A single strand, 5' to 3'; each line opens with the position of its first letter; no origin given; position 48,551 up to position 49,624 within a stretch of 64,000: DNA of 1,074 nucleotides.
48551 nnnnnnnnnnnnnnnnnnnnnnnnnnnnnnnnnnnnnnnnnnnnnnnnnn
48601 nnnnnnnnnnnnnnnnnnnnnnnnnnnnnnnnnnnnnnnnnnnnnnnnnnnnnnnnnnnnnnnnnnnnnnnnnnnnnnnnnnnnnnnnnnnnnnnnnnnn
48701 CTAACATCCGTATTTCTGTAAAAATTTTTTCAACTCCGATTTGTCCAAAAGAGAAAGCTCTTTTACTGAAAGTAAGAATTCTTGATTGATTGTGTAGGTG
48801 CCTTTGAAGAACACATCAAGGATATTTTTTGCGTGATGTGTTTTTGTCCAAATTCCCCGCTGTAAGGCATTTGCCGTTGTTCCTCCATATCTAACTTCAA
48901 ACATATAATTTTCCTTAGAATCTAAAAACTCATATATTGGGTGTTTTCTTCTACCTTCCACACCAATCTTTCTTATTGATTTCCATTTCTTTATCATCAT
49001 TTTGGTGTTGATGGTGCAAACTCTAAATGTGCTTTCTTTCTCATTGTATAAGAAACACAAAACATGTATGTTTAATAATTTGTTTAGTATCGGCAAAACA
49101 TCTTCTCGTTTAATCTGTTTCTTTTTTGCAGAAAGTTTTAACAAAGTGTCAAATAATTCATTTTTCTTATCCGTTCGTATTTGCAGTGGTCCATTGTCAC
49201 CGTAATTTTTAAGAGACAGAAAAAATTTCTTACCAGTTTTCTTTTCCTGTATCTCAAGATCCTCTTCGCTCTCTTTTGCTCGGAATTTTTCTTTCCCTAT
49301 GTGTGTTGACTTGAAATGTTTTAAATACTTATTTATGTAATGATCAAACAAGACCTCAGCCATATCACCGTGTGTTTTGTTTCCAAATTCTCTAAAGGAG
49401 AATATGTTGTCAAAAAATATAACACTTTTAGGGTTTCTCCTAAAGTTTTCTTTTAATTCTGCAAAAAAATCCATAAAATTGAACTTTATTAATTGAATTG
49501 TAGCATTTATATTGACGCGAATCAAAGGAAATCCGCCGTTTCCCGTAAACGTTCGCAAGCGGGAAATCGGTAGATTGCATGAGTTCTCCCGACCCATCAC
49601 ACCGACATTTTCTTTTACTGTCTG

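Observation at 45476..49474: Two further RM systems back-to-back, including a DpnII/Dam-type GATC system with an unusually long MTase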

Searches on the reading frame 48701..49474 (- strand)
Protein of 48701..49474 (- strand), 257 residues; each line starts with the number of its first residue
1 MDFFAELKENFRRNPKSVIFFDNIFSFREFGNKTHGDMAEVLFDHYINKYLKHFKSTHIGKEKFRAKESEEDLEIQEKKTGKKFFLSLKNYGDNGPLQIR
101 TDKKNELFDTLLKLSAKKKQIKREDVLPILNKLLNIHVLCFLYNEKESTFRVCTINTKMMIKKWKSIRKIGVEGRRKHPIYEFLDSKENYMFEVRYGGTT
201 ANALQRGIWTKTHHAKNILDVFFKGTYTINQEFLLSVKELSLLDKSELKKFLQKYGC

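Call 3: search_protein_families(library=pfam, proteins=[window:48701-49474:-], max_evalue=0.1)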
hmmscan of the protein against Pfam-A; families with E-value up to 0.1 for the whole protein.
window:48701-49474:- (257 aa): 2 families
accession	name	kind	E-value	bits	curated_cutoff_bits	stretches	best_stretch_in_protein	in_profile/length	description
PF18469.7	PH_18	-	0.025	15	26.6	1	85-184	27-126/140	Pleckstrin homology domain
PF17958.7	EF-hand_13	-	0.053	13.7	22.6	0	102-147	1-45/90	EF-hand domain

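Call 4: search_protein_families(library=ncbifam, proteins=[window:48701-49474:-], max_evalue=0.1)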
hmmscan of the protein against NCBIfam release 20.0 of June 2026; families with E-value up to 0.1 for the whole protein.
window:48701-49474:- (257 aa): 0 families

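Call 12: search_solved_structures(query=window:48701-49474:-, max_evalue=10, show_alignments=1)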
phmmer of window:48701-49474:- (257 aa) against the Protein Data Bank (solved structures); distinct sequences matched with E-value up to 10: 3.
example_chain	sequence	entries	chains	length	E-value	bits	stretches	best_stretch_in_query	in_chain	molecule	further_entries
4fbr_A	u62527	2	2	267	0.2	14.5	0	183-224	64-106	Myxobacterial hemagglutinin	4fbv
4a1z_A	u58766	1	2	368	0.34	13.7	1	95-186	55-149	KINESIN-LIKE PROTEIN KIF11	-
4b7b_A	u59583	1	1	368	0.63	12.9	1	95-186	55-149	KINESIN-LIKE PROTEIN KIF11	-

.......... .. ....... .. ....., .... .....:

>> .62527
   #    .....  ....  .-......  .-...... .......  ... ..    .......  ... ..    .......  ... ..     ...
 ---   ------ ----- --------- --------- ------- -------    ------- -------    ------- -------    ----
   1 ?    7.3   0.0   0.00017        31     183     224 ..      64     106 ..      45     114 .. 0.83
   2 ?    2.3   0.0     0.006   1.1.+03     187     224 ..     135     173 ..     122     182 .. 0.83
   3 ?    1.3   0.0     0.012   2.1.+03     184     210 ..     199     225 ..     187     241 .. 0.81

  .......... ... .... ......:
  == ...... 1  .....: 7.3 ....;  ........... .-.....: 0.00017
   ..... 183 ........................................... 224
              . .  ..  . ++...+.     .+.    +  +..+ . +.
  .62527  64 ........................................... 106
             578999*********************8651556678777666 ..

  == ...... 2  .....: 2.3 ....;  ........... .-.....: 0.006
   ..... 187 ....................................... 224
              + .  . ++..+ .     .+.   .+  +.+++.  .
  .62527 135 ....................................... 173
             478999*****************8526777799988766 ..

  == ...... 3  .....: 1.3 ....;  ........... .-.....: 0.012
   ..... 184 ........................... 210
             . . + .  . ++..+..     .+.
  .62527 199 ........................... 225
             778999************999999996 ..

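Call 16: find_homologous_proteins(query=window:48701-49474:-, max_evalue=0.001)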
Query window:48701-49474:- (257 aa): 670 proteins with E <= 0.001 among 1576 candidates; the best 120 are listed.
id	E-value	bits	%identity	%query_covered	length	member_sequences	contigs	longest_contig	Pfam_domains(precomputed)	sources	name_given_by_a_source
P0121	1.6e-166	570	100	100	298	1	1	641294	-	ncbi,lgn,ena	-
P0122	4.2e-127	441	77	100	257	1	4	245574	-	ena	-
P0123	3.4e-124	431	73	100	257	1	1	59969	-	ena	-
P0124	5.1e-123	428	74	100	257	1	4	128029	-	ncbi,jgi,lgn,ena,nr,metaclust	ncbi:MAG: hypothetical protein OXB96_01875 [Candidatus Kaiserbacteria bacterium]|nr:hypothetical pro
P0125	6.1e-100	352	64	99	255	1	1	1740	-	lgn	-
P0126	6.0e-95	336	62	98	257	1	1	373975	-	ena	-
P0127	1.2e-78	282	60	85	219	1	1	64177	-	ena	-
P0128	1.8e-67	246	64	69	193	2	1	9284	-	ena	-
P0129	1.1e-60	223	61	67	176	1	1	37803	-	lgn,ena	-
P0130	1.4e-58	216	47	99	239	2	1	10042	-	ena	-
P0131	5.5e-50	188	41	98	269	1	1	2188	-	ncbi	-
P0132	1.9e-47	180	38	98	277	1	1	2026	-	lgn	-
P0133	3.1e-47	179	42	89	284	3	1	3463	-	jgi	jgi:hypothetical protein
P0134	4.2e-47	179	43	82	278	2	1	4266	-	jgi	jgi:hypothetical protein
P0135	4.3e-47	179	42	90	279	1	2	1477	-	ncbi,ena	-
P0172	2.8e-44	170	39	91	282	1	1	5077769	-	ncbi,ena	-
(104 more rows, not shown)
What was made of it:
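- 48701..49474 (-): Cassette 4 Type II restriction endonuclease (257 aa). It has more than 670 homologues (call 16).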

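Call 20: find_encoding_contigs(protein=P0172, flank=5000, max_places=3)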
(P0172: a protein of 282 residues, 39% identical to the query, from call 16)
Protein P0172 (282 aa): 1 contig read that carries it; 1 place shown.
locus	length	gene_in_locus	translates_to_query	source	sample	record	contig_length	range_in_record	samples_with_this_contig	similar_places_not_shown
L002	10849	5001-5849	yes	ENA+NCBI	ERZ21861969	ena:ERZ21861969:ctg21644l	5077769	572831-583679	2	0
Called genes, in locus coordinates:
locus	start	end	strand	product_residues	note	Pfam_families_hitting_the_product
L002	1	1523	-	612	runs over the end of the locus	-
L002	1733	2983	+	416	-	PF12704:MacB_PCD, PF02687:FtsX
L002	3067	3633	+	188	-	PF05685:Uma2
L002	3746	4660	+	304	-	PF24706:DUF7669 (faint)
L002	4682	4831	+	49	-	-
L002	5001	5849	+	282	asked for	-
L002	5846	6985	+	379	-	PF02086:MethyltransfD12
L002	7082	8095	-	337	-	PF00389:2-Hacid_dh, PF02826:2-Hacid_dh_C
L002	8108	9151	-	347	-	PF00294:PfkB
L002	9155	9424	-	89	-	-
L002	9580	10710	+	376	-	PF02746:MR_MLE_N, PF13378:MR_MLE_C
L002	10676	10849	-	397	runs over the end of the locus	PF07690:MFS_1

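Call 29: search_protein_families(library=padloc, proteins=[window:48701-49474:-], max_evalue=0.1)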
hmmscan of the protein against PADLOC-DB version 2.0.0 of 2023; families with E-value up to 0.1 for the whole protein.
window:48701-49474:- (257 aa): 2 families
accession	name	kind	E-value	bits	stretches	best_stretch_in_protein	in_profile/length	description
PDLC03568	REase_II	-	4.7e-47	158.6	1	19-241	26-249/281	Type II restriction enzyme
PDLC03567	REase_II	-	0.037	11.9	0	181-224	66-109/178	Type II restriction enzyme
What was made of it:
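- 48701..49474 (-): PADLOC REase_II PDLC03568 hits at E=4.7e-47 (call 29).
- The REase family model hit for 48701-49474, E=4.7e-47 (call 29).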

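Call 30: search_protein_families(library=phrogs, proteins=[window:48701-49474:-], max_evalue=0.01)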
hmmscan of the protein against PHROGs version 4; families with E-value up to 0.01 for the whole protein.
window:48701-49474:- (257 aa): 0 families

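Call 40: predict_structure(alignment_id=A1)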
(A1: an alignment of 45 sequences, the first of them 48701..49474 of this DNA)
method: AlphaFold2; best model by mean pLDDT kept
length: 257 residues; sequences in the alignment: 45
mean_pLDDT: 91.1   pTM: 0.87
mean pLDDT of the five models: 91.1, 90.4, 90.4, 90.3, 90.1
residues with pLDDT >= 90: 197; 70-90: 41; 50-70: 19; < 50: 0
segments of 3 or more residues with pLDDT < 50: none
pLDDT, mean of each block of 10 residues (from residue 1): 93 97 96 90 97 93 65 94 93 90 90 89 94 93 96 94 95 87 96 82 79 90 97 95 95 87
secondary structure, 60 per line:
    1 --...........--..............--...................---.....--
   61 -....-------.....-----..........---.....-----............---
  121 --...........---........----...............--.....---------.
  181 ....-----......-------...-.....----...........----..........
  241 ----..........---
elements in order: H3-13 H16-29 H32-50 E54-58 H62-65 E73-77 E83-92 E96-100 H106-117 H123-133 E137-144 E149-156 H157-163 E166-170 E180-184 E190-195 E207-211 E219-226 H231-240 H245-254
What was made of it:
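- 48701..49474 (-): The AF2 model has pLDDT 91.1 (call 40).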

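Call 42: fold_search(model_id=the predicted structure, library=pdb)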
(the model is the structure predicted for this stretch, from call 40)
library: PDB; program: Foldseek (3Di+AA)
matches with E <= 10: 575; with E <= 0.001: 0
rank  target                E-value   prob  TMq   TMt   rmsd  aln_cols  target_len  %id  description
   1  5tgq                  1.8e-03  0.94  0.31  0.34  21.4       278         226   13  Restriction-modification system Type II R.SwaI, DNA free (released 2016-12-21)
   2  1ynm                  6.2e-03  0.84  0.34  0.35  10.6       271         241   11  Crystal structure of restriction endonuclease HinP1I (released 2005-05-03)
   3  2fkc_A                1.4e-02  0.82  0.36  0.37  13.1       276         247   12  Crystal Form I of Pre-Reactive Complex of Restriction Endonuclease HinP1I with Cognate DNA and Calcium Ion (released 2006-02-21)
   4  5tgx_A                1.9e-02  0.63  0.30  0.34  20.2       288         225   11  Restriction/modification system-Type II R-SwaI complexed with partially cleaved DNA (released 2016-12-21)
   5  5cs4_B                4.0e-02  0.25  0.22  0.17  12.7       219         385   11  Crystal structure of domains AC3-AC5 of yeast acetyl-CoA carboxylase (released 2015-10-28)
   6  9qcc_Y                5.1e-02  0.57  0.21  0.15   7.2       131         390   15  Activated XauSPARDA filament assembly with bound dsDNA substrate (released 2025-12-17)
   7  9qcc_M                6.6e-02  0.63  0.23  0.16   7.1       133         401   13  Activated XauSPARDA filament assembly with bound dsDNA substrate (released 2025-12-17)
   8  5i6e                  1.0e-01  0.21  0.23  0.10  14.5       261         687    9  Crystal structure of the central domain of yeast acetyl-CoA carboxylase (released 2016-04-20)
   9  9vx6_T                1.2e-01  0.15  0.24  0.16  35.1       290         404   10  Helical structure of gRNA-tDNA SPARDA complex (released 2026-01-14)
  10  5csa_A                1.4e-01  0.15  0.21  0.08  14.7       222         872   12  Crystal structure of domains BT-BCCP-AC1-AC5 of yeast acetyl-CoA carboxylase (released 2015-10-28)
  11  9jsz_J                1.7e-01  0.30  0.24  0.17  12.4       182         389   10  active NbaSPARDA complexes (released 2025-04-02)
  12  5csl_B                1.8e-01  0.15  0.24  0.04  15.7       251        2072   12  Crystal structure of the 500 kD yeast acetyl-CoA carboxylase holoenzyme dimer (released 2015-10-28)
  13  2eb0_A                1.8e-01  0.06  0.13  0.12  15.5       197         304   14  Crystal structure of Methanococcus jannaschii putative family II inorganic pyrophosphatase (released 2007-08-07)
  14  5i6h_A                1.9e-01  0.14  0.24  0.06  13.6       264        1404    9  Crystal structure of CD-CT domains of Chaetomium thermophilum acetyl-CoA carboxylase (released 2016-04-20)
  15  5cs4_A                2.0e-01  0.10  0.19  0.14  12.4       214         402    8  Crystal structure of domains AC3-AC5 of yeast acetyl-CoA carboxylase (released 2015-10-28)
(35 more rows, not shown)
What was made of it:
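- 48701..49474 (-): The top fold hits are R.SwaI and R.HinP1I (call 42).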

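Call 43: find_related_loci(query=A1, collection=genome_contigs, flank=10000)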
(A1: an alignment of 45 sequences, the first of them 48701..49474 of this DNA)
Query A1 (257 aa) in genome_contigs; peptide patterns used: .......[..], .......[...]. (x = any residue, [..] = any of these).
564 stretches matched a pattern; 540 encode a relative of the query (tblastn E <= 1e-3); the best 80 are kept; 80 distinct loci.
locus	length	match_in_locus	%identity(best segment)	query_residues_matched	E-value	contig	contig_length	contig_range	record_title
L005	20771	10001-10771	74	1-257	1e-129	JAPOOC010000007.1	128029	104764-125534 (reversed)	MAG: Candidatus Kaiserbacteria bacterium isolate APA_bin_25 c_000000560033, whole genome shotgun sequence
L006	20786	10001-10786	39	3-255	2e-54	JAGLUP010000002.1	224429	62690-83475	MAG: Candidatus Parcubacteria bacterium isolate RS_11_37 ZL20.bin.37.fa_2, whole genome shotgun sequence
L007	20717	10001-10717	40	23-253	9e-53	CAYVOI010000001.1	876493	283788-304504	MAG TPA_asm: uncultured Gammaproteobacteria bacterium isolate SRP273308_co1_307 genome assembly, contig: NODE_2_length_8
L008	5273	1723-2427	42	2-231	8e-53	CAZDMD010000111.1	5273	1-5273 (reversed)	MAG TPA_asm: uncultured Vampirovibrionales bacterium isolate SRP278252_co3_622 genome assembly, contig: NODE_34162_lengt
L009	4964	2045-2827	38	3-255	8e-53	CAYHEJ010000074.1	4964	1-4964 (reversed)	MAG TPA_asm: uncultured Gammaproteobacteria bacterium isolate ERP119705_co10_156 genome assembly, contig: NODE_13125_len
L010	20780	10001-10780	38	2-252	9e-51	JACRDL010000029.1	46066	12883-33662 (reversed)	MAG: Elusimicrobia bacterium isolate NC_groundwater_1671_Pr3_B-0.1um_38_13 SR-2_scaffold_141_1085774, whole genome shotg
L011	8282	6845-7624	38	2-252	5e-51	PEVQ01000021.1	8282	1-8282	MAG: Elusimicrobia bacterium CG06_land_8_20_14_3_00_38_11 CG06_land_8_20_14_3.00_150_scaffold_5644_c, whole genome shotg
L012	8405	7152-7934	39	3-255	9e-51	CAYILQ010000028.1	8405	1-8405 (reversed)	MAG TPA_asm: uncultured Candidatus Saccharibacteria bacterium isolate ERP119705_co24_158 genome assembly, contig: NODE_1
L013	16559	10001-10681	40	2-225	1e-50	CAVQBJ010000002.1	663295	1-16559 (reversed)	MAG: uncultured Solirubrobacterales bacterium isolate MFD01716.bin.1.117 genome assembly, contig: contig_27959, whole ge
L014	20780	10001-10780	38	2-252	2e-50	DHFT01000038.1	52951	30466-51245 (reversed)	MAG TPA_asm: Elusimicrobia bacterium UBA4817 UBA4817_contig_67866, whole genome shotgun sequence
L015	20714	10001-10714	40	2-234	1e-50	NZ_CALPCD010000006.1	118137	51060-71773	Anaerotardibacter muris strain CLA-AA-M13 NODE_6_length_118137_cov_52.787489, whole genome shotgun sequence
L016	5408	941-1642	40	2-230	1e-50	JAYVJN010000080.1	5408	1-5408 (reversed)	MAG: Acidobacteriota bacterium isolate GL53_Down_metabat_36 GL53_Down_metabat_36_79, whole genome shotgun sequence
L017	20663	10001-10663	43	2-222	2e-50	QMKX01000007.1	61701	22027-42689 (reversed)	MAG: Epsilonproteobacteria bacterium isolate B24_G6 B24_Guay6_scaffold_00047, whole genome shotgun sequence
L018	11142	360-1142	40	3-255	3e-50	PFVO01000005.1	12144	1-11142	MAG: Candidatus Moranbacteria bacterium CG_4_9_14_3_um_filter_44_28 CG_4_9_14_3_um_filter_150_scaffold_5557_c, whole gen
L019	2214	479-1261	38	3-255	2e-50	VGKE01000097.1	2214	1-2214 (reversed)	MAG: Candidatus Nealsonbacteria bacterium isolate M_DeepCast_400m_m2_122 M_DeepCast_400m_m2_122_Ga0194112_10127058, whol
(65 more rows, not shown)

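Call 49: search_protein_families(library=pfam, alignment_id=A1, max_evalue=0.05)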
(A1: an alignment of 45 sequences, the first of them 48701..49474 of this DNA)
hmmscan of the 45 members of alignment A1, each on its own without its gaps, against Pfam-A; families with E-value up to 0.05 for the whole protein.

A. member 1, window:48701-49474:- (257 aa): 1 family
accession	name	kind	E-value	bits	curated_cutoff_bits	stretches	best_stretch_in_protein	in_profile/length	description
PF18469.7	PH_18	-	0.025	15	26.6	1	85-184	27-126/140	Pleckstrin homology domain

B. families by the number of members that match (of 45 scanned): 6 families
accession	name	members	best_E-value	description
PF20247.3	DUF6602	3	0.0098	Domain of unknown function (DUF6602)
PF10273.14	WGG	1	0.016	Pre-rRNA-processing protein TSR2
PF10438.15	Cyc-maltodext_C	1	0.019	Cyclo-malto-dextrinase C-terminal domain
PF18469.7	PH_18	1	0.025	Pleckstrin homology domain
PF06180.16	CbiK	1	0.035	Cobalt chelatase (CbiK)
PF09545.15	RE_AccI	1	0.039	AccI restriction endonuclease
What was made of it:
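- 48701..49474 (-): There is no Pfam hit (calls 3, 49).
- Checked: No Pfam DpnII hit for the protein or for 45 relatives (calls 3, 49).
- Neither the nuclease nor any of 45 relatives hits Pfam DpnII (calls 3, 49).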

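Call 56: search_dna_similar(query=window:48701-49474:-, collection=plasmids, mode=protein, max_evalue=0.001, max_rows=15)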
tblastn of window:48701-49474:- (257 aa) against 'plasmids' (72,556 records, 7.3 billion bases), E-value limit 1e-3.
No match.

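Call 67: search_solved_structures(query=A1, max_evalue=10, show_alignments=2)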
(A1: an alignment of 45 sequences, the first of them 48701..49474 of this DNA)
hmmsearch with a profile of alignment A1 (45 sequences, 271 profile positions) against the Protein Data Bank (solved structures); distinct sequences matched with E-value up to 10: 1.
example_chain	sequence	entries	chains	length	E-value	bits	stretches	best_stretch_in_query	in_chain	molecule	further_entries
2ln7_A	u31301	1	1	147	0.78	12.2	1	139-206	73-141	LPXTG-site transpeptidase family protein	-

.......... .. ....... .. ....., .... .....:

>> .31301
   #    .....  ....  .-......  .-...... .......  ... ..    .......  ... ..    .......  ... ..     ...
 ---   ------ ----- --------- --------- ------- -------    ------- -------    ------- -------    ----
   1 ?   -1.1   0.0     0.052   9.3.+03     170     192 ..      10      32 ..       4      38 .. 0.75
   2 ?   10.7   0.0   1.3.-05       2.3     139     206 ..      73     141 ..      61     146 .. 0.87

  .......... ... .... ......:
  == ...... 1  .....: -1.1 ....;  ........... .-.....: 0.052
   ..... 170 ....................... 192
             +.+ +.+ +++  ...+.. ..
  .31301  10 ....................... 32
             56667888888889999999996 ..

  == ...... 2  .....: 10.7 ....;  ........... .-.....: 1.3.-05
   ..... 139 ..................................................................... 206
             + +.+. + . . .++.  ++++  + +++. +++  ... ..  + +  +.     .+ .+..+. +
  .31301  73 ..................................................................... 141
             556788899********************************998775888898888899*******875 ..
